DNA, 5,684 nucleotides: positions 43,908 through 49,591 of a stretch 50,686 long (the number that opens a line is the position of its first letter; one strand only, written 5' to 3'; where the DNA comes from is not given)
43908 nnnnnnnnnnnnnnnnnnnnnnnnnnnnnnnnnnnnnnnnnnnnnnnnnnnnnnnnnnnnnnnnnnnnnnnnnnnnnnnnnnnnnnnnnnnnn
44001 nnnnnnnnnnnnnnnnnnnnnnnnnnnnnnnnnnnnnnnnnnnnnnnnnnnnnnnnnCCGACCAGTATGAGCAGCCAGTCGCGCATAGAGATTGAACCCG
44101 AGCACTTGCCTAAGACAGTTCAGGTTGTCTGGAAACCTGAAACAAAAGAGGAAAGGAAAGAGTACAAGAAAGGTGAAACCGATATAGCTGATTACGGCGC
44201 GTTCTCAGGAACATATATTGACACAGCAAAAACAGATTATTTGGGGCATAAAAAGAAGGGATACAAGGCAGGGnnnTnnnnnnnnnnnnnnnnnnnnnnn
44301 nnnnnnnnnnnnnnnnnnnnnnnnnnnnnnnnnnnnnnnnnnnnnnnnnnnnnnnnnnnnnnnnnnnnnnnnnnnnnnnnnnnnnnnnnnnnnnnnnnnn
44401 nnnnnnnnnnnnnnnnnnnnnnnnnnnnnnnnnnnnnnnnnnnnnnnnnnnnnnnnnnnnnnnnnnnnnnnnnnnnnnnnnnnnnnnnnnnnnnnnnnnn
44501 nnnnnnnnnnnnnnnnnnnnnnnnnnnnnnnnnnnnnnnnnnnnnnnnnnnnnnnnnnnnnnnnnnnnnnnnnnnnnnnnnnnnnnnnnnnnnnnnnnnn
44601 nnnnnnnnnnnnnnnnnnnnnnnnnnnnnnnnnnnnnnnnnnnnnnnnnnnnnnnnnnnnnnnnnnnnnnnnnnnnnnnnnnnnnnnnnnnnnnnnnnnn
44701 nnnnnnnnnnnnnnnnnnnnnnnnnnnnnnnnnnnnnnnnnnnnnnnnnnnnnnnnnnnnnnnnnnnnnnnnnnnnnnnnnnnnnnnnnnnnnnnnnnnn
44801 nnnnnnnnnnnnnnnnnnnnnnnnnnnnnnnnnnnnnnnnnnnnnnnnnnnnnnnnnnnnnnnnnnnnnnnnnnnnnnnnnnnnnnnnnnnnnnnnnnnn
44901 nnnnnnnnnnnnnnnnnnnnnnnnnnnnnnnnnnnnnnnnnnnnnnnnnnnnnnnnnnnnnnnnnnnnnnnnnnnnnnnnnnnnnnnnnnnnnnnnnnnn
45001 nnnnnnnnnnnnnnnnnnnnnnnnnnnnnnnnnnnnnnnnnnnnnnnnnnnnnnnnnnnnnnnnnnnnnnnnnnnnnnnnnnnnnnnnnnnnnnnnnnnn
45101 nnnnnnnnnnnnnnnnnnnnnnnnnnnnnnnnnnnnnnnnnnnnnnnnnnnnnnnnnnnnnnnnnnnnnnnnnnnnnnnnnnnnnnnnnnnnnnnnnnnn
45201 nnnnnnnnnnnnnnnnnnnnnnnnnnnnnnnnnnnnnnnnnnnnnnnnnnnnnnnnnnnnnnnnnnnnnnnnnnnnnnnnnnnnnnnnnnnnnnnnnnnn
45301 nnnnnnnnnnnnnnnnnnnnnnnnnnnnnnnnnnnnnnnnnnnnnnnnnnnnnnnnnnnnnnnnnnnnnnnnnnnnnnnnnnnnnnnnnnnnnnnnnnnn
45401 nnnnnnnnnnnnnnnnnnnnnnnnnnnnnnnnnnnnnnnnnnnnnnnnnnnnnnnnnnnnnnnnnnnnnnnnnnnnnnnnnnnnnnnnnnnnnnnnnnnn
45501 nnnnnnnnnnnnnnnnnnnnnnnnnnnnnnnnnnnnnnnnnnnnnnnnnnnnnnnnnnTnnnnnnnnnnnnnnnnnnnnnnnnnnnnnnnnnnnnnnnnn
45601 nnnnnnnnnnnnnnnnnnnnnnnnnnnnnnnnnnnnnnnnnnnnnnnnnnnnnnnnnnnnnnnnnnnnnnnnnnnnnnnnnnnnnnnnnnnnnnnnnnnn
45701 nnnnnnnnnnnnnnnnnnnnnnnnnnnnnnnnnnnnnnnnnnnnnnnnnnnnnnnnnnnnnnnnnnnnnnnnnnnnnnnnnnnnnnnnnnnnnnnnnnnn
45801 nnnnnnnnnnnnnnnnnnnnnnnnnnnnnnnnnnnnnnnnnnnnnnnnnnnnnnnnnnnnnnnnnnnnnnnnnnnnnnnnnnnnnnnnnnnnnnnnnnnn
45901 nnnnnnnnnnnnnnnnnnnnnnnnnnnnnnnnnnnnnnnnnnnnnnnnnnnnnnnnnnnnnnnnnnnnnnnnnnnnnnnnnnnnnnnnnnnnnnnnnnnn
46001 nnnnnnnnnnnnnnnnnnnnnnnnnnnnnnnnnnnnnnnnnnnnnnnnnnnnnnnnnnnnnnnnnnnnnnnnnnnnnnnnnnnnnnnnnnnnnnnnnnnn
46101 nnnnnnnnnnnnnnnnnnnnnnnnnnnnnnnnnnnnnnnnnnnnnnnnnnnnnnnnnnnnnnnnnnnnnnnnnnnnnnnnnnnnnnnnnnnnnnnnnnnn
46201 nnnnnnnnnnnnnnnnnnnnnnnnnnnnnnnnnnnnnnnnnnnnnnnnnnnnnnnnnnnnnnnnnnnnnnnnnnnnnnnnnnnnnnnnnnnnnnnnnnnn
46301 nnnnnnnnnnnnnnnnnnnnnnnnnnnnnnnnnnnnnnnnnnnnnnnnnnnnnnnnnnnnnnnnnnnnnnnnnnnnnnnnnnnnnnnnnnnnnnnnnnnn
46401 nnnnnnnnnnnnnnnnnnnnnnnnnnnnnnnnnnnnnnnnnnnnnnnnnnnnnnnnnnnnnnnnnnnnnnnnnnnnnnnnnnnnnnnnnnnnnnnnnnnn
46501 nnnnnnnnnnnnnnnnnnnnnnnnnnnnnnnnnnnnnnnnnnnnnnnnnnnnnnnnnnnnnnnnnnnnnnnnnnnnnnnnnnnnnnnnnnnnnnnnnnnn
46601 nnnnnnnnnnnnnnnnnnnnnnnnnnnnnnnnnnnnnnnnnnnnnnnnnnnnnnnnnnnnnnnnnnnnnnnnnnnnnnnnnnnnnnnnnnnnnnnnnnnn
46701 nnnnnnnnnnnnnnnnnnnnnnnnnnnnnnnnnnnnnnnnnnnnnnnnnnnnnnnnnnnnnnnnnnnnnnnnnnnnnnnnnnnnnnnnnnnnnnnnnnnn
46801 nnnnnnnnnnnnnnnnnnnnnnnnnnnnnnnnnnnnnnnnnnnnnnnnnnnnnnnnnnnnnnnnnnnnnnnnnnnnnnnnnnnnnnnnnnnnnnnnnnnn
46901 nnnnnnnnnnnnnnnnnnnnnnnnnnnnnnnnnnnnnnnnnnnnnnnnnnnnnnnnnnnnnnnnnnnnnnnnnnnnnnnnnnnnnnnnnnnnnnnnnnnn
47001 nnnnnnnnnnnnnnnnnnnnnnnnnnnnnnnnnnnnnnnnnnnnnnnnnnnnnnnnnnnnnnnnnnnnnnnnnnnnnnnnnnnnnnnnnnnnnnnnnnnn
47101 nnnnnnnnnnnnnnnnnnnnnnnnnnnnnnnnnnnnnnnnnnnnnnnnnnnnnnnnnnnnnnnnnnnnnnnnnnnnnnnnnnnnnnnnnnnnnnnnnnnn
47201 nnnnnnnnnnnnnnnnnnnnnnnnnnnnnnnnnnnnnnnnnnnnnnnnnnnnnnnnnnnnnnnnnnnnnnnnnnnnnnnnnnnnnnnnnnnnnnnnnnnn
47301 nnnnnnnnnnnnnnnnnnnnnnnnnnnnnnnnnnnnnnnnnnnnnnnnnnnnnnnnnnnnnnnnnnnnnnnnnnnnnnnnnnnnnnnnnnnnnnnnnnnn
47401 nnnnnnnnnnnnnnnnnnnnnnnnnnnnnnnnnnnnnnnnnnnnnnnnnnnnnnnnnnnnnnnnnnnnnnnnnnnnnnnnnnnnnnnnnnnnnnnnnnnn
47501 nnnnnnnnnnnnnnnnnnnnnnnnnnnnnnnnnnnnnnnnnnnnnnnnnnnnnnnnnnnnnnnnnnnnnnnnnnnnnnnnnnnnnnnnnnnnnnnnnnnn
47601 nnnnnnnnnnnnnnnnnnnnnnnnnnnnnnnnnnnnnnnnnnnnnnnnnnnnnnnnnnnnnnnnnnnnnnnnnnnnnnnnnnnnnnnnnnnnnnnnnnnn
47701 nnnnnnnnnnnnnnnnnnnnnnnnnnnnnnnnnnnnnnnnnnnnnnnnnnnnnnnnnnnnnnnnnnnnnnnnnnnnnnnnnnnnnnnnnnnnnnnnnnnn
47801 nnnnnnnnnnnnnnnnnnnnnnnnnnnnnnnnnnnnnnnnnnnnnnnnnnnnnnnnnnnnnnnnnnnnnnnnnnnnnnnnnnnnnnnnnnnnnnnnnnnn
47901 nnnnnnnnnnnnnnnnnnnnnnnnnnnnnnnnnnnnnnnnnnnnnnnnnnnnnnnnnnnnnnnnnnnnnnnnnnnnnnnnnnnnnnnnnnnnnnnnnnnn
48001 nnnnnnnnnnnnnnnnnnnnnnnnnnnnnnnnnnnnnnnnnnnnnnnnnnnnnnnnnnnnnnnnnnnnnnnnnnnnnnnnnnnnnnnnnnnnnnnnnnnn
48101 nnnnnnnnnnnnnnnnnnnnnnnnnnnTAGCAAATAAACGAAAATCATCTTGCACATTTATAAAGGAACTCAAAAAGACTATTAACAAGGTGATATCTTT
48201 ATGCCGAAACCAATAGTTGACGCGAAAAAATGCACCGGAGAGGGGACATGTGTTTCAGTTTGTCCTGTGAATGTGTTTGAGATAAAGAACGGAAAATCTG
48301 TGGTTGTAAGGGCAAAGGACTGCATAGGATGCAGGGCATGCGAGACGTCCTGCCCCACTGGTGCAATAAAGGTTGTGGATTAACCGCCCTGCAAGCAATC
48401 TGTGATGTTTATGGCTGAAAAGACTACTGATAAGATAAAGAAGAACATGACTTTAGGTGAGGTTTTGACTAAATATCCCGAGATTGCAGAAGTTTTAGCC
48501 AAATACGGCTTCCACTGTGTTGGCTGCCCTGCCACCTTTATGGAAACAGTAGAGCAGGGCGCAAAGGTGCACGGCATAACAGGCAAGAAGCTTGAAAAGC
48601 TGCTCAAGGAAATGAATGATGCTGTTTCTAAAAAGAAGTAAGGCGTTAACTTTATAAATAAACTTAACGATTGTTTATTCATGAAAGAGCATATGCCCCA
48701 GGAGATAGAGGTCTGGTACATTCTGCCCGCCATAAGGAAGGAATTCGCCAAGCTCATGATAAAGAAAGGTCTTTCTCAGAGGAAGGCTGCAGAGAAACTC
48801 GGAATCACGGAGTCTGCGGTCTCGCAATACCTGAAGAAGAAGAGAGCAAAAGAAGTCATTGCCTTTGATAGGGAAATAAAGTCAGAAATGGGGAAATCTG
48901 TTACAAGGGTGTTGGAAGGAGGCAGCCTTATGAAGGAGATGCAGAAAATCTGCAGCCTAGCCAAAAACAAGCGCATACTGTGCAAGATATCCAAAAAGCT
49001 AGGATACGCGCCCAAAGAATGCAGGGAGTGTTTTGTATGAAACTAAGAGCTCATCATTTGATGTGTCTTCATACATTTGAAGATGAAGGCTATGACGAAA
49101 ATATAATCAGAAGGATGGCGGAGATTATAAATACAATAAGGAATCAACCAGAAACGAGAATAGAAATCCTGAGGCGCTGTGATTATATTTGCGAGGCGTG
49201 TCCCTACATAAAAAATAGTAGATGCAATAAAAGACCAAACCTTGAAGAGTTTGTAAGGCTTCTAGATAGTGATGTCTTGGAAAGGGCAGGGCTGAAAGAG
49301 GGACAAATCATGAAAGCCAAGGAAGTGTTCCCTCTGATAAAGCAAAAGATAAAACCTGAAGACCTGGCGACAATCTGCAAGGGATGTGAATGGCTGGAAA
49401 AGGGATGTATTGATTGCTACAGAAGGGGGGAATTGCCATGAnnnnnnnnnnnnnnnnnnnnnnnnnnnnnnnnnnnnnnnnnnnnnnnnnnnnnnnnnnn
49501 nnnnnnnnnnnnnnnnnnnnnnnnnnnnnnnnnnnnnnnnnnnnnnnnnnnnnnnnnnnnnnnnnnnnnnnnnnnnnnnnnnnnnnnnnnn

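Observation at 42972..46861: Three tandem cytoplasmic PQQ-like beta-propeller paralogs wedged between nrdD and nrdG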

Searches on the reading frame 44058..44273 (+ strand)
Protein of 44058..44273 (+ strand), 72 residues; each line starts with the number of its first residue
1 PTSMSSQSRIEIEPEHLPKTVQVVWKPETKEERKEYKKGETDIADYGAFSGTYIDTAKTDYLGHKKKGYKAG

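Call 52: find_homologous_proteins(query=window:44058-44273:+, max_evalue=0.001)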
Query window:44058-44273:+ (72 aa): 3 proteins with E <= 0.001 among 3 candidates.
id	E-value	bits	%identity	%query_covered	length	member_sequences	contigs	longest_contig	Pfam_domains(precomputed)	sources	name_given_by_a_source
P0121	4.7e-17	79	62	96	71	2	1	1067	-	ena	-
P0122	7.2e-13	66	96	39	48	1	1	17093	-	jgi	-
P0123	1.0e-9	56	64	69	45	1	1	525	-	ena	-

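Call 86: search_protein_representatives(alignment_id=A6)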
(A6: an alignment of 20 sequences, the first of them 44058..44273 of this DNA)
Query: 20 sequences, 70 profile positions. Proteins with E-value up to 0.001 (for the whole library): 75; up to 1e-10: 38; up to 1e-30: 0. The best 75 are listed.
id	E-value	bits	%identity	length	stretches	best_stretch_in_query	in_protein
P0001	1.4e-27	111.5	-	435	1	1-69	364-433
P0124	2.9e-25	104.1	-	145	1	1-70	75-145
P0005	6.5e-25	102.9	-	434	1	1-70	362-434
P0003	2.3e-23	98.0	-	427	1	1-69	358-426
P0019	2.4e-23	97.9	-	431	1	1-70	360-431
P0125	2.7e-23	97.8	-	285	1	1-70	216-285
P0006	3.9e-23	97.2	-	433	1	1-70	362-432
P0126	5.5e-23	96.8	-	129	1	1-70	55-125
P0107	1.5e-22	95.4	-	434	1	1-70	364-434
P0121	2.6e-22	94.6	-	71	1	4-69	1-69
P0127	2.8e-22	94.5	-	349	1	2-68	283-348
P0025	9.5e-22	92.8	-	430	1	2-69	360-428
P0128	9.6e-21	89.6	-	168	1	1-69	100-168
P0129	2.5e-20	88.3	-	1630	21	25-49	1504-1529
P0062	3.1e-20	87.9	-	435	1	1-70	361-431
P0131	2.4e-19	85.1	-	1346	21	3-59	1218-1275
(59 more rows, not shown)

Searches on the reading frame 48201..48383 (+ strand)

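Call 53: search_protein_families(library=ncbifam, proteins=[window:48201-48383:+], max_evalue=0.001)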
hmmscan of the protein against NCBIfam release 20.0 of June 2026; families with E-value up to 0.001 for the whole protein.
window:48201-48383:+ (60 aa): 73 families (the best 25 are shown)
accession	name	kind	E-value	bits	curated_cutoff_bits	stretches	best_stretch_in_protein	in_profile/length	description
NF040864.1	HgcB_ferredoxin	equivalog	3.8e-14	52.3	99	1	7-58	12-63/93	mercury methylation ferredoxin HgcB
NF043039.1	HgcAB_like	equivalog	5.8e-13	49.2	285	1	6-56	297-349/350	HgcAB-like fusion protein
TIGR04395.1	cutC_activ_rSAM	equivalog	1.5e-11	44.1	360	1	6-59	51-106/309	choline TMA-lyase-activating enzyme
NF041165.1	ZFX_Thplmales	equivalog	1.8e-10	41.2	280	2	31-59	115-143/144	zinc-containing ferredoxin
NF038196.1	ferrodoxin_EFR1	subfamily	8.1e-10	39.1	75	1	7-58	183-231/242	EFR1 family ferrodoxin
TIGR02179.1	PorD_KorD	subfamily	3.4e-09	36.7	60.05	1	3-59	19-75/78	2-oxoacid:acceptor oxidoreductase, delta subunit, pyruvate/2-ketoisovalerate family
NF007205.0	PRK09626.1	equivalog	5.7e-09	35.9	93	1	6-60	14-75/105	2-oxoglutarate-acceptor oxidoreductase subunit OorD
NF045874.1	Vhu_polyferre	exception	6e-09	35.1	600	1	3-58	122-176/381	F420-non-reducing hydrogenase associated-polyferredoxin VhuB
NF006221.0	PRK08348.1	subfamily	1.1e-08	34.9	124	1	6-58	41-94/136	NADH-plastoquinone oxidoreductase subunit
NF005506.0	PRK07118.1-5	equivalog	2.5e-08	33.7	388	1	10-58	142-189/279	Fe-S cluster domain-containing protein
NF040770.1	hetero_SS_HdrA2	exception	3.6e-08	32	1100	1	5-58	573-625/777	CoB-CoM heterodisulfide reductase HdrA2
NF058577.1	FdxA_fam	equivalog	6.2e-08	32.7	65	1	39-57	7-25/52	4Fe-4S ferredoxin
TIGR02700.1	flavo_MJ0208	hypoth_equivalog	6.8e-08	32.1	251.35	1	5-57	144-195/234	dihydromethanopterin reductase (acceptor)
TIGR03294.1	FrhG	equivalog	7.9e-08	32.3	245.5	1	5-53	170-217/228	coenzyme F420 hydrogenase subunit gamma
NF045490.1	FdxA_Protbact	equivalog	1.2e-07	32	135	1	16-57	16-56/104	ferredoxin FdxA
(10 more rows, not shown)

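Call 55: search_protein_families(library=pfam, proteins=[window:48201-48383:+], max_evalue=0.001)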
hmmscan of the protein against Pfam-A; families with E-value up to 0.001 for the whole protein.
window:48201-48383:+ (60 aa): 14 families
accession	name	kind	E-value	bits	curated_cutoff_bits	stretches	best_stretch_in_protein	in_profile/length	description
PF00037.32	Fer4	-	1e-12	47.8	21.1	2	35-57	2-24/24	4Fe-4S binding domain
PF12838.12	Fer4_7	-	3.8e-12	46.9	27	1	10-55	1-52/52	4Fe-4S dicluster domain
PF13237.11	Fer4_10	-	4.8e-12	46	25.5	2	4-52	2-53/53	4Fe-4S dicluster domain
PF12837.12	Fer4_6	-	1.7e-11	43.9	25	2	34-56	2-24/24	4Fe-4S binding domain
PF12797.12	Fer4_2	-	1.5e-09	37.7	24.5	2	34-53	3-22/22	4Fe-4S binding domain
PF13187.11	Fer4_9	-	2.8e-09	37.3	27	1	10-56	1-52/52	4Fe-4S dicluster domain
PF14697.11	Fer4_21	-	4.2e-08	33.6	35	1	6-57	3-58/59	4Fe-4S dicluster domain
PF12800.12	Fer4_4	-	6.6e-08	32.7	24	0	40-54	3-17/17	4Fe-4S binding domain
PF13183.11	Fer4_8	-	3.5e-07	31.1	27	0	38-54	51-67/68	4Fe-4S dicluster domain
PF25160.1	LdpA_Fe-S-bd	-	6.9e-07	29.4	27.6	0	6-27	23-44/49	LdpA Fe-S cluster-binding domain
PF13484.11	Fer4_16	-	2.1e-06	28.9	30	0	41-57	2-18/66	4Fe-4S double cluster binding domain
PF12798.12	Fer4_3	-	5.7e-06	27.2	27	0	41-55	1-15/15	4Fe-4S binding domain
PF13370.11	Fer4_13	-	4.4e-05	24.5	24.5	1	6-37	1-33/58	4Fe-4S single cluster domain of Ferredoxin I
PF13534.11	Fer4_17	-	0.00012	23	22.2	0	36-54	41-59/61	4Fe-4S dicluster domain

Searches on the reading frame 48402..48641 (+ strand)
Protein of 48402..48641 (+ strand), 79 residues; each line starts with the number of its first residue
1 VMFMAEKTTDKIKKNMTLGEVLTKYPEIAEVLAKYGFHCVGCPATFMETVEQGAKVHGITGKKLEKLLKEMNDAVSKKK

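Call 53: search_protein_families(library=ncbifam, proteins=[window:48402-48641:+], max_evalue=0.001)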
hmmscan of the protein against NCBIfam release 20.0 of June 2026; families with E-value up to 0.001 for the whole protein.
window:48402-48641:+ (79 aa): 1 family
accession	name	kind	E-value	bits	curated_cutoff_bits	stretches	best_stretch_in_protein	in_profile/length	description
TIGR03980.1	prismane_assoc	subfamily_domain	4.1e-22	77.9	44.95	1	12-72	1-58/58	hybrid cluster protein-associated redox disulfide domain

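Call 55: search_protein_families(library=pfam, proteins=[window:48402-48641:+], max_evalue=0.001)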
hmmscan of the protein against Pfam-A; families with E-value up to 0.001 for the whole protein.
window:48402-48641:+ (79 aa): 1 family
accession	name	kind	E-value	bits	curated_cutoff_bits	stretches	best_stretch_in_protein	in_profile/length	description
PF08984.16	DUF1858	-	5.8e-21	74.8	32.2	1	12-62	1-56/59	Domain of unknown function (DUF1858)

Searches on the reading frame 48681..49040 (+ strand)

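Call 53: search_protein_families(library=ncbifam, proteins=[window:48681-49040:+], max_evalue=0.001)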
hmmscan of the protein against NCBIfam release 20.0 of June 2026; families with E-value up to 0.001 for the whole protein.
window:48681-49040:+ (119 aa): 2 families
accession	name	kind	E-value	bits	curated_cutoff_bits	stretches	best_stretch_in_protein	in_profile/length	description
NF007408.0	PRK09943.1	equivalog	5.1e-05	22.9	211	1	19-62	9-52/185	HTH-type transcriptional regulator PuuR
TIGR02937.1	sigma70-ECF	superfamily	0.0001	22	42.9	1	19-57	122-160/165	sigma-70 family RNA polymerase sigma factor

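Call 55: search_protein_families(library=pfam, proteins=[window:48681-49040:+], max_evalue=0.001)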
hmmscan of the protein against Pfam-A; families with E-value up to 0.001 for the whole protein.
window:48681-49040:+ (119 aa): 9 families
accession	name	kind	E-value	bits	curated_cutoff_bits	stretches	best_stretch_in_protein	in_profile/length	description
PF01381.28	HTH_3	-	8.9e-08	32.5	23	1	24-56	3-35/55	Helix-turn-helix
PF13744.12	HTH_37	-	1.9e-05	24.8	27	0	23-54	24-55/80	Helix-turn-helix domain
PF13412.12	HTH_24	-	3.1e-05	23.9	21.9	1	30-60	17-47/48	Winged helix-turn-helix DNA-binding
PF13384.12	HTH_23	-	0.00012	22.2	24.6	1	19-52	7-39/50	Homeodomain-like domain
PF09048.16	Cro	-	0.00018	21.8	32.7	1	32-62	14-44/59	Cro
PF13518.12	HTH_28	-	0.00037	20.9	25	1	19-53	2-35/52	Helix-turn-helix domain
PF01022.26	HTH_5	-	0.00048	20.4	22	0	37-53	22-38/47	Bacterial regulatory protein, arsR family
PF00126.33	HTH_1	-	0.00053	20.3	26.6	1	31-53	14-36/60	Bacterial regulatory helix-turn-helix protein, lysR family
PF08281.18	Sigma70_r4_2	-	0.00098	19.2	25.7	0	30-53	26-49/54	Sigma-70, region 4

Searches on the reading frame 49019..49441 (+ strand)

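Call 53: search_protein_families(library=ncbifam, proteins=[window:49019-49441:+], max_evalue=0.001)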
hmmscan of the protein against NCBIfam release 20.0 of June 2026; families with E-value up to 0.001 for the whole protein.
window:49019-49441:+ (140 aa): 0 families

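Call 55: search_protein_families(library=pfam, proteins=[window:49019-49441:+], max_evalue=0.001)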
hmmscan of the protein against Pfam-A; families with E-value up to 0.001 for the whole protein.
window:49019-49441:+ (140 aa): 1 family
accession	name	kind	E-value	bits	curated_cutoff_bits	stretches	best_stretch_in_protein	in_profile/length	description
PF06935.16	DUF1284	-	1.7e-23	83.3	25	1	24-128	1-101/102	Protein of unknown function (DUF1284)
